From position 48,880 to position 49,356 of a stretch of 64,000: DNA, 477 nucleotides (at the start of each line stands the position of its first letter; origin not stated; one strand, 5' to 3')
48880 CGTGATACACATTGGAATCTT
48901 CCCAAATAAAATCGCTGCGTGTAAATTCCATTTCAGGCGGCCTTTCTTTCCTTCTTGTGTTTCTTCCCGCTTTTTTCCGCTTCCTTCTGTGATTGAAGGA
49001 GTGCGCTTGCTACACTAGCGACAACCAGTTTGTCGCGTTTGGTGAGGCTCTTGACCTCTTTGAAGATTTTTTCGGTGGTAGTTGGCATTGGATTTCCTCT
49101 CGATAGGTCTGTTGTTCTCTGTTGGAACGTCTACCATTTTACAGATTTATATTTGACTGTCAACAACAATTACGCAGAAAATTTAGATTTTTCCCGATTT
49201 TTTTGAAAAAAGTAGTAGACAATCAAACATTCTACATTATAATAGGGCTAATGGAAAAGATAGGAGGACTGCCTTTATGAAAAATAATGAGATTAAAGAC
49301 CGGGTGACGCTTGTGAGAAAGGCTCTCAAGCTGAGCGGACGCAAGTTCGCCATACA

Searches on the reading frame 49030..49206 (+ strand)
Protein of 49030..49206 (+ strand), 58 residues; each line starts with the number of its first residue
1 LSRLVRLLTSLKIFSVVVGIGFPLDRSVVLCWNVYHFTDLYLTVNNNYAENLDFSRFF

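Call 32: search_protein_families(library=pfam, alignment_id=A4, max_evalue=0.01)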
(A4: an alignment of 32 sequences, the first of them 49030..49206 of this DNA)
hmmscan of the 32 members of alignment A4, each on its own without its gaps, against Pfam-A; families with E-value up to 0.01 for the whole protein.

A. member 1, window:49030-49206:+ (58 aa): 0 families

B. families by the number of members that match (of 32 scanned): 6 families
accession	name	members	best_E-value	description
PF08401.16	ArdcN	1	7.3e-09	N-terminal domain of anti-restriction factor ArdC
PF01381.28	HTH_3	1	1.7e-06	Helix-turn-helix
PF12844.13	HTH_19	1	5.2e-06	Helix-turn-helix domain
PF13560.12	HTH_31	1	1.7e-05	Helix-turn-helix domain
PF13624.11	SurA_N_3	1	0.005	SurA-like N-terminal domain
PF05032.17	Spo12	1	0.0057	Spo12 family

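Call 110: search_protein_families(library=phrogs, alignment_id=A4, max_evalue=0.001)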
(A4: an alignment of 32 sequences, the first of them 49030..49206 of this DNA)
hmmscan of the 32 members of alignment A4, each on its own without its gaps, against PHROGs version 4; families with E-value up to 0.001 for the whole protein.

A. member 1, window:49030-49206:+ (58 aa): 0 families

B. families by the number of members that match (of 32 scanned): 7 families
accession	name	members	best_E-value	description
phrog_8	-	1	4.5e-16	transcriptional regulator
phrog_4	-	1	3.8e-11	transcriptional repressor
phrog_2967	-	1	4.8e-10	transcriptional regulator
phrog_2328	-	1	8.8e-09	transcriptional repressor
phrog_9710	-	1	1.7e-06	-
phrog_147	-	1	7.3e-06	transcriptional regulator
phrog_2439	-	1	0.00019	transcriptional regulator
